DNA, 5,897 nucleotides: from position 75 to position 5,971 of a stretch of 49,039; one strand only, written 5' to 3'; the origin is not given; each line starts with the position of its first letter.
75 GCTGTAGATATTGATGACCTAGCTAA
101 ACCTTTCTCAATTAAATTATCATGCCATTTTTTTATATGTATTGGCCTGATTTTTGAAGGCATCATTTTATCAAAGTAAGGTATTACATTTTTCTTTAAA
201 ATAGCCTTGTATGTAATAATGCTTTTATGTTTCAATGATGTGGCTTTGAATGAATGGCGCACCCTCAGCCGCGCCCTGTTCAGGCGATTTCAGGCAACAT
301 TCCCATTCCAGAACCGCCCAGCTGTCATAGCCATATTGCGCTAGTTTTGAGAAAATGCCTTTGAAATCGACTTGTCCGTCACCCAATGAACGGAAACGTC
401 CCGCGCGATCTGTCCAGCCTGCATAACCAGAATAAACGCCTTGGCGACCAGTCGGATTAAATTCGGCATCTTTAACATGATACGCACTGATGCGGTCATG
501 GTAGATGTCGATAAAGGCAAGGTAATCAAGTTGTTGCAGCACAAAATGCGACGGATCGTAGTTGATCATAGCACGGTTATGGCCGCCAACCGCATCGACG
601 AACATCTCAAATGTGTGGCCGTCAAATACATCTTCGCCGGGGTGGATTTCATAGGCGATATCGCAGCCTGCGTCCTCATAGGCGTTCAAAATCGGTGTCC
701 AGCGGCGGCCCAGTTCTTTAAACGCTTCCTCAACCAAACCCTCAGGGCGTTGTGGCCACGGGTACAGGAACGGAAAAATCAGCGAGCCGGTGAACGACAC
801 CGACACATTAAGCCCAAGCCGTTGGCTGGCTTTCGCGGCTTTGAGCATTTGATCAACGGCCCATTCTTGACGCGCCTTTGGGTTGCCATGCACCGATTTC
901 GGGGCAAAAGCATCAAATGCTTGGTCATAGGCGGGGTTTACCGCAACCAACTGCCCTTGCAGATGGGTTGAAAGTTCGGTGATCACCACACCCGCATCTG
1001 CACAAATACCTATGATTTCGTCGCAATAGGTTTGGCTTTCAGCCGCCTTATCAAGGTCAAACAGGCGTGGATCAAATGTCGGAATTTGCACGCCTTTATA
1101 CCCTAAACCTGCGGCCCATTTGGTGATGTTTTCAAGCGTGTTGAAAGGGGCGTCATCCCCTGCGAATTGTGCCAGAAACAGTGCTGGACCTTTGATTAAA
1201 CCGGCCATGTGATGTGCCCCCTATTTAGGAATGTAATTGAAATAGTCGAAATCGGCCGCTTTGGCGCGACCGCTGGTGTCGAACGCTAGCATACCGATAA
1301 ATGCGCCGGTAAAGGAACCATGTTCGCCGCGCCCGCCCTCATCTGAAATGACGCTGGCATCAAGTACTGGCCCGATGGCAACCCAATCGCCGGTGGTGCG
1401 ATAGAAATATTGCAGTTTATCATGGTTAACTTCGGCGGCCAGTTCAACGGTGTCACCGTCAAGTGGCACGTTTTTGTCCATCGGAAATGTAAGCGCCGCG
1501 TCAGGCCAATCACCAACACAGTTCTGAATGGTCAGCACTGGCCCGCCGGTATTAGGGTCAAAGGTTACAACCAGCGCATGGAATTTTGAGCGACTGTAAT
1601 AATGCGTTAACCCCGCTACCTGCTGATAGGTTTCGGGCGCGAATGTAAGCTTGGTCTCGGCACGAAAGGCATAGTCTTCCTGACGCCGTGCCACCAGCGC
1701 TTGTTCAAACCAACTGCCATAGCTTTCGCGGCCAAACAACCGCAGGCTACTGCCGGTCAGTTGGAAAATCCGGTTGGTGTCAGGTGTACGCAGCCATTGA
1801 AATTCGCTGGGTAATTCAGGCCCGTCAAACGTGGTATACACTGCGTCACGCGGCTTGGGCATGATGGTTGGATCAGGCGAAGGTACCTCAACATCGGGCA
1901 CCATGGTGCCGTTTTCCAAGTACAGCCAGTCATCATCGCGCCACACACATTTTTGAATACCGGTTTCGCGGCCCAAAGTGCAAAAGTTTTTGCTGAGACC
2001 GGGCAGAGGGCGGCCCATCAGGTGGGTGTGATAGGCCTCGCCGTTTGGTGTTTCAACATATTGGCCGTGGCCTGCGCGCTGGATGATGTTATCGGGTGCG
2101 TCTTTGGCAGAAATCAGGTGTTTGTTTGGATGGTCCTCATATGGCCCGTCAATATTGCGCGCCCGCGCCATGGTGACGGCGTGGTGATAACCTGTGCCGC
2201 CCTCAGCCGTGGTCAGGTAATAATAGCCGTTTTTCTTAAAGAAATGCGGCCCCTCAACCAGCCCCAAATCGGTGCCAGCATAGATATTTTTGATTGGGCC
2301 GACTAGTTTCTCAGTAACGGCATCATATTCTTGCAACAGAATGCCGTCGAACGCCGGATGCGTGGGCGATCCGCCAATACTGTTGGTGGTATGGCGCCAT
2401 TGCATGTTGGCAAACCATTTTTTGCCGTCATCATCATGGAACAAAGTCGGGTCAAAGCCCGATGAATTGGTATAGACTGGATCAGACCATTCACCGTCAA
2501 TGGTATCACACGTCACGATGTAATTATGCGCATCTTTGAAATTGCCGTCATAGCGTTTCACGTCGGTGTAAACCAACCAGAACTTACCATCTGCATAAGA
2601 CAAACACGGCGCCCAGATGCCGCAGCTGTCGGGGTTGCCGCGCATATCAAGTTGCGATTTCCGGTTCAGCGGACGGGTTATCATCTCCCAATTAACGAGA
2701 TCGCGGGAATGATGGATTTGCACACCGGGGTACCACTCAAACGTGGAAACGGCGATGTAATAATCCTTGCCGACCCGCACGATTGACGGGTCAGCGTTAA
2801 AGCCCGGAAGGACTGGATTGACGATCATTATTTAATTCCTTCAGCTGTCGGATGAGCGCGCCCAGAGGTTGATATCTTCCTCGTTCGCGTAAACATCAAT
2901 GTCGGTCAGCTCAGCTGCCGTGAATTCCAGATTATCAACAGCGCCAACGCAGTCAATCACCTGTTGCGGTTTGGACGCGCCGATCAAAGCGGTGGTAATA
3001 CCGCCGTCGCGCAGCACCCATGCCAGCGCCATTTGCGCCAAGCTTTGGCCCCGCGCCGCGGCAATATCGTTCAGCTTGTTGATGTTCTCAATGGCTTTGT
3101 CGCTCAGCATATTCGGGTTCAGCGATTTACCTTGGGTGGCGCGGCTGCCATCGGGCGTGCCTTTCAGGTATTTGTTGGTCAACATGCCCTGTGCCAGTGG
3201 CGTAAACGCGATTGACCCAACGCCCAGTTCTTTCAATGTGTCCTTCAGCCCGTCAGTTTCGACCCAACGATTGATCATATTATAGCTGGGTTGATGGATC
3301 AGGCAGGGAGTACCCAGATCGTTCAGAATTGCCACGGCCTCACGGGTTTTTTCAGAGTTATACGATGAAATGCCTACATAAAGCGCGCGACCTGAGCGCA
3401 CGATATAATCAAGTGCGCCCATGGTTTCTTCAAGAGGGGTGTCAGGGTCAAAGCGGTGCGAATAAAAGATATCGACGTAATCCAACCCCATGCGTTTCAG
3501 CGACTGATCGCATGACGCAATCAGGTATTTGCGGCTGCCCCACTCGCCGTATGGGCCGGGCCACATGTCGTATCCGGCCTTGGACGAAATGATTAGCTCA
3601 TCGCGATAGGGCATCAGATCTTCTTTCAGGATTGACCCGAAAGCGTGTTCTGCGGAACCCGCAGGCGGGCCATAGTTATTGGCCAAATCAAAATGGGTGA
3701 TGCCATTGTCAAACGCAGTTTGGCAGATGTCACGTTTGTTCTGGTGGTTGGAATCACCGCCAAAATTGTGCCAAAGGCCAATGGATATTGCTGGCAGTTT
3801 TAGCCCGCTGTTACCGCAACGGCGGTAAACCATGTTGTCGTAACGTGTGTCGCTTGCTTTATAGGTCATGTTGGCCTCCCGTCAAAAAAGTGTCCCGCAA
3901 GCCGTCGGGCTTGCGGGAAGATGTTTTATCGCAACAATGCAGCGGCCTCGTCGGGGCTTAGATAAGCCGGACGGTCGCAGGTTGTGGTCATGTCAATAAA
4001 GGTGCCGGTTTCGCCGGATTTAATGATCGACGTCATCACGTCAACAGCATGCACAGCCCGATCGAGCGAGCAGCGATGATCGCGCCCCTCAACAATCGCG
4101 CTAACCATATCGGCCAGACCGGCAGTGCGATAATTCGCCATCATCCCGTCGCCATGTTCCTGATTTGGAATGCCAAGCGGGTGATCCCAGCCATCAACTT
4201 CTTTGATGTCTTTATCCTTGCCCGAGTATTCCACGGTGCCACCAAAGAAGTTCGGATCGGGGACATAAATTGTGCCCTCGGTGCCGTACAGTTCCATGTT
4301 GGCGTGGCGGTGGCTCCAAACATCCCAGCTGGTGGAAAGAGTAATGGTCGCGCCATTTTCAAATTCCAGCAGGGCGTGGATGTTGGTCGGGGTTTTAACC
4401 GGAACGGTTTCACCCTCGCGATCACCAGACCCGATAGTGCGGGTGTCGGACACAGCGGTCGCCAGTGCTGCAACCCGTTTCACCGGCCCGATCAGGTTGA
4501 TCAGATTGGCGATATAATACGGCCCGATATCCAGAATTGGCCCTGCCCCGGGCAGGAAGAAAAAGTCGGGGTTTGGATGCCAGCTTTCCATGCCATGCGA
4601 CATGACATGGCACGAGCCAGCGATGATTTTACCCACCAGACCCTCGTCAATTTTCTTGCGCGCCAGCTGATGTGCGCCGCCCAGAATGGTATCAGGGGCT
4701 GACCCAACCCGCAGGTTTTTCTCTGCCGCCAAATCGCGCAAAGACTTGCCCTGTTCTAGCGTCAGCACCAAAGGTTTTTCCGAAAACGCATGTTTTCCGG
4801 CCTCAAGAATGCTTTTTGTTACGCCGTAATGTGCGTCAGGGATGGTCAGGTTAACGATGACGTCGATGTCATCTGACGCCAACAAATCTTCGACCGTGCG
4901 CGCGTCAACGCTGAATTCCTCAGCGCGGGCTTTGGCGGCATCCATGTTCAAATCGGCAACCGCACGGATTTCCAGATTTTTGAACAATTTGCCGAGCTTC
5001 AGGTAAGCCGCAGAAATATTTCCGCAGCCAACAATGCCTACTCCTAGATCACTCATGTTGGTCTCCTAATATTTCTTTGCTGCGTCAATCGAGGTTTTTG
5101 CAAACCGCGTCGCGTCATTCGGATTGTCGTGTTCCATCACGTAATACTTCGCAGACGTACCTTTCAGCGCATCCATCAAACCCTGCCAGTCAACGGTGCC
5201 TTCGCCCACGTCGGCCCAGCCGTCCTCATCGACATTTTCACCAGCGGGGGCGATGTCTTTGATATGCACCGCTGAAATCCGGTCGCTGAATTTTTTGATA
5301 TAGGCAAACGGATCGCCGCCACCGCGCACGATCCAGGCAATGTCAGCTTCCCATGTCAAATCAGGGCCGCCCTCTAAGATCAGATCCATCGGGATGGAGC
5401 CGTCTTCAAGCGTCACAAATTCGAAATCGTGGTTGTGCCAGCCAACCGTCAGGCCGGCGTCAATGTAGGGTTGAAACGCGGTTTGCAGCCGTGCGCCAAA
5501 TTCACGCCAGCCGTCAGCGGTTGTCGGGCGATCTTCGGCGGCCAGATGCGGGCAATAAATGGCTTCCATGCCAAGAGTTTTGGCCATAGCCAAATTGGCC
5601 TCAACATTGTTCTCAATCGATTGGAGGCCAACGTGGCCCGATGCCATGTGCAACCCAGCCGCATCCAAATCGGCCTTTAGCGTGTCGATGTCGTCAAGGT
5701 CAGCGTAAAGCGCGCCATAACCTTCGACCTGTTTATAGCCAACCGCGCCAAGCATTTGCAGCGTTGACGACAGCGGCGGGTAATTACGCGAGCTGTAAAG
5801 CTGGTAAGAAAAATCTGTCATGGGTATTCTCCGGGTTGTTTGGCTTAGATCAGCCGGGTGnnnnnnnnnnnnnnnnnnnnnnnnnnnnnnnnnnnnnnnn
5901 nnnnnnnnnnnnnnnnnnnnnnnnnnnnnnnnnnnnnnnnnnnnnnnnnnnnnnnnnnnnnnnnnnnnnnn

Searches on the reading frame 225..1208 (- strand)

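Call 94: search_protein_families(library=pfam, proteins=[window:225-1208:-], max_evalue=0.000001)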
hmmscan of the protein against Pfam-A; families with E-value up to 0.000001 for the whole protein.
window:225-1208:- (327 aa): 1 family
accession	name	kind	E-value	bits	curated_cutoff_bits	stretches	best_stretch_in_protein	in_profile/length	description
PF01261.30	AP_endonuc_2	-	2.1e-37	129.6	31.1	1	30-322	2-248/249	Xylose isomerase-like TIM barrel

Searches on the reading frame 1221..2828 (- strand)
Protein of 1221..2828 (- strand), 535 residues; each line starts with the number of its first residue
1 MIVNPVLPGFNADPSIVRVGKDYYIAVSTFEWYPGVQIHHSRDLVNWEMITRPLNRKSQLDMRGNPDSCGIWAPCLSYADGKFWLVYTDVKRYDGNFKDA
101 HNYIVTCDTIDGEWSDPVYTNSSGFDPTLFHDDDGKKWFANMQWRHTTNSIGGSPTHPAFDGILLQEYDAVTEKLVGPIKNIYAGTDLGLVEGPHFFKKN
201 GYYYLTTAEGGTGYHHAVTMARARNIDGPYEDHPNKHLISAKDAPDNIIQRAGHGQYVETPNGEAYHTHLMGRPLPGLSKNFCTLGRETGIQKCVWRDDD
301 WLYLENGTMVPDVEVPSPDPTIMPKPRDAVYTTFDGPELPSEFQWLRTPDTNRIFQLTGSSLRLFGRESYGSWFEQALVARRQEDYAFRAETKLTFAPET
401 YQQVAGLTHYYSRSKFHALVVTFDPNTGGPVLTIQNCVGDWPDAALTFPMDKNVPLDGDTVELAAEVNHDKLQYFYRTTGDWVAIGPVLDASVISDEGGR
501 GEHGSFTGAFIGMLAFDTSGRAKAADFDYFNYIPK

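Call 94: search_protein_families(library=pfam, proteins=[window:1221-2828:-], max_evalue=0.000001)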
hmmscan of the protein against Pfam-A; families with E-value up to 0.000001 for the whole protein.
window:1221-2828:- (535 aa): 2 families
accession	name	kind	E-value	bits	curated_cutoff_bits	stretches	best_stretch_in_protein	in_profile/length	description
PF04616.20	Glyco_hydro_43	-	2.3e-99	332.8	32.2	1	3-301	2-287/288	Glycosyl hydrolases family 43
PF17851.8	GH43_C2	-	5.3e-48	163.9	22.7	1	333-532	3-202/203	Beta xylosidase C-terminal Concanavalin A-like domain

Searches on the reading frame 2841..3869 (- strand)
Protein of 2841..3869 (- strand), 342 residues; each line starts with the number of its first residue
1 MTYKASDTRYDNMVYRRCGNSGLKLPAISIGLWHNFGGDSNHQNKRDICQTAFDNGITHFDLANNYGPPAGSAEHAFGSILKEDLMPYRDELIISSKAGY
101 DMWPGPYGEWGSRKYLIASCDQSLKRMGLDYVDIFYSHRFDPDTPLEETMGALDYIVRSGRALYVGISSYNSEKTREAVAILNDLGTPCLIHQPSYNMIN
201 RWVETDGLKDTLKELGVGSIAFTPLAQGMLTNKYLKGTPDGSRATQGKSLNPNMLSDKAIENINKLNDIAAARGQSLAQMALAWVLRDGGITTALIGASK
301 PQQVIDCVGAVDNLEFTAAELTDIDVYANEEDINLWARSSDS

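Call 94: search_protein_families(library=pfam, proteins=[window:2841-3869:-], max_evalue=0.000001)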
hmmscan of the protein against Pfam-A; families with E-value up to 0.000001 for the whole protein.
window:2841-3869:- (342 aa): 1 family
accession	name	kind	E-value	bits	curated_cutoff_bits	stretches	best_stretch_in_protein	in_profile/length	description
PF00248.27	Aldo_ket_red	-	1.8e-66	224.6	24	1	28-325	2-287/291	Aldo/keto reductase family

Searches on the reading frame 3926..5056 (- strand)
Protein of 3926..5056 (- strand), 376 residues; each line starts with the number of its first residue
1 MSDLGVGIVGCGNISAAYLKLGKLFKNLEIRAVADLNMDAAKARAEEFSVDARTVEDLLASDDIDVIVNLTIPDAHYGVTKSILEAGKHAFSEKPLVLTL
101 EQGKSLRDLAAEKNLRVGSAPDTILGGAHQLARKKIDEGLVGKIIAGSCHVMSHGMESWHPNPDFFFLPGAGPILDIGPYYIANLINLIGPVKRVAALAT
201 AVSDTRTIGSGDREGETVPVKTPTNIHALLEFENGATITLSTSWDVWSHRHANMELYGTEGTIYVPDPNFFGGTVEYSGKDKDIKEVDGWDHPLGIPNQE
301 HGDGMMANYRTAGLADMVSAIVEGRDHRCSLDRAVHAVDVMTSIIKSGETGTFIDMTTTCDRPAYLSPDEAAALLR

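Call 94: search_protein_families(library=pfam, proteins=[window:3926-5056:-], max_evalue=0.000001)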
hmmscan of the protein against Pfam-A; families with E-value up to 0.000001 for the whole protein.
window:3926-5056:- (376 aa): 3 families
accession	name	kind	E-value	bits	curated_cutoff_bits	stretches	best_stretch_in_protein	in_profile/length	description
PF22725.1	GFO_IDH_MocA_C3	-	3.9e-22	79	27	1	129-263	1-123/124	GFO/IDH/MocA C-terminal domain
PF01408.29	GFO_IDH_MocA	-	1.1e-20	75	24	1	5-118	2-117/120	Oxidoreductase family, NAD-binding Rossmann fold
PF02894.22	GFO_IDH_MocA_C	-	2.4e-08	34.5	22.9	1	133-353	1-215/218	Oxidoreductase family, C-terminal alpha/beta domain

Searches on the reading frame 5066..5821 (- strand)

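Call 94: search_protein_families(library=pfam, proteins=[window:5066-5821:-], max_evalue=0.000001)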
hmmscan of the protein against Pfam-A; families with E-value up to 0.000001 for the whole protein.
window:5066-5821:- (251 aa): 1 family
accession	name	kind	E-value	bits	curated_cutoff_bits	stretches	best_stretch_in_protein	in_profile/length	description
PF01261.30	AP_endonuc_2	-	4.2e-11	43.4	31.1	1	28-244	8-242/249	Xylose isomerase-like TIM barrel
